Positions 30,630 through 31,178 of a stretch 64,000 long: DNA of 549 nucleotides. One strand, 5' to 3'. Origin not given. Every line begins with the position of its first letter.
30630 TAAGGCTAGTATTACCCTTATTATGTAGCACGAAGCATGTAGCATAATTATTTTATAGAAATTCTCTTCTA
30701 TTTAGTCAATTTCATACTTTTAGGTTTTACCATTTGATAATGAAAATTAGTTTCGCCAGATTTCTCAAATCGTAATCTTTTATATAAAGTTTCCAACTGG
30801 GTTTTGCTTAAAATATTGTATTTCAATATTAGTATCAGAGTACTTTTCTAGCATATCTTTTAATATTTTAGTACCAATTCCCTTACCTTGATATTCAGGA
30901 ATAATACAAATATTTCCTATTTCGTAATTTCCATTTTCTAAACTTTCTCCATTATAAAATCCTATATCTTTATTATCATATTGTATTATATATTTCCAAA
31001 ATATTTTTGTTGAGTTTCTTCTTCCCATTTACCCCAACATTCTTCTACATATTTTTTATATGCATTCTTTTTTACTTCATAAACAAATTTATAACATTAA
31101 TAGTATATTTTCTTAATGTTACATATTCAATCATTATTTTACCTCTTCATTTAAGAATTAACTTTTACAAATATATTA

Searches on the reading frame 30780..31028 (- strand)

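Call 4: search_protein_families(library=pfam, proteins=[window:30780-31028:-], max_evalue=1)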
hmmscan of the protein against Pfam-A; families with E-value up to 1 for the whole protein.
window:30780-31028:- (82 aa): 9 families
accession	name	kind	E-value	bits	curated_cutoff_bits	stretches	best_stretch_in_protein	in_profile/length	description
PF13508.13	Acetyltransf_7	-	2.3e-08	34.7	27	1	13-64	6-58/84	Acetyltransferase (GNAT) domain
PF00583.31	Acetyltransf_1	-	9.6e-08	32.7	20.7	1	13-68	36-93/116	Acetyltransferase (GNAT) family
PF13673.13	Acetyltransf_10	-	1e-05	25.9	23.6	1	16-72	37-89/128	Acetyltransferase (GNAT) domain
PF14542.12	Acetyltransf_CG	-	0.00088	19.8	30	1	13-70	2-60/80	GCN5-related N-acetyl-transferase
PF01853.24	MOZ_SAS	-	0.0056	16.8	32.2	1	11-56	50-99/180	MOZ/SAS family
PF13302.13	Acetyltransf_3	-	0.0067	17.6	25.4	1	11-64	54-109/138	Acetyltransferase (GNAT) domain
PF17013.11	Acetyltransf_15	-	0.013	15.4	35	1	28-64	66-102/210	Putative acetyl-transferase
PF13527.13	Acetyltransf_9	-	0.014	15.8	25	1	37-72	75-110/127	Acetyltransferase (GNAT) domain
PF08445.16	FR47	-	0.069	13.6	22.1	1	30-63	17-50/86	FR47-like protein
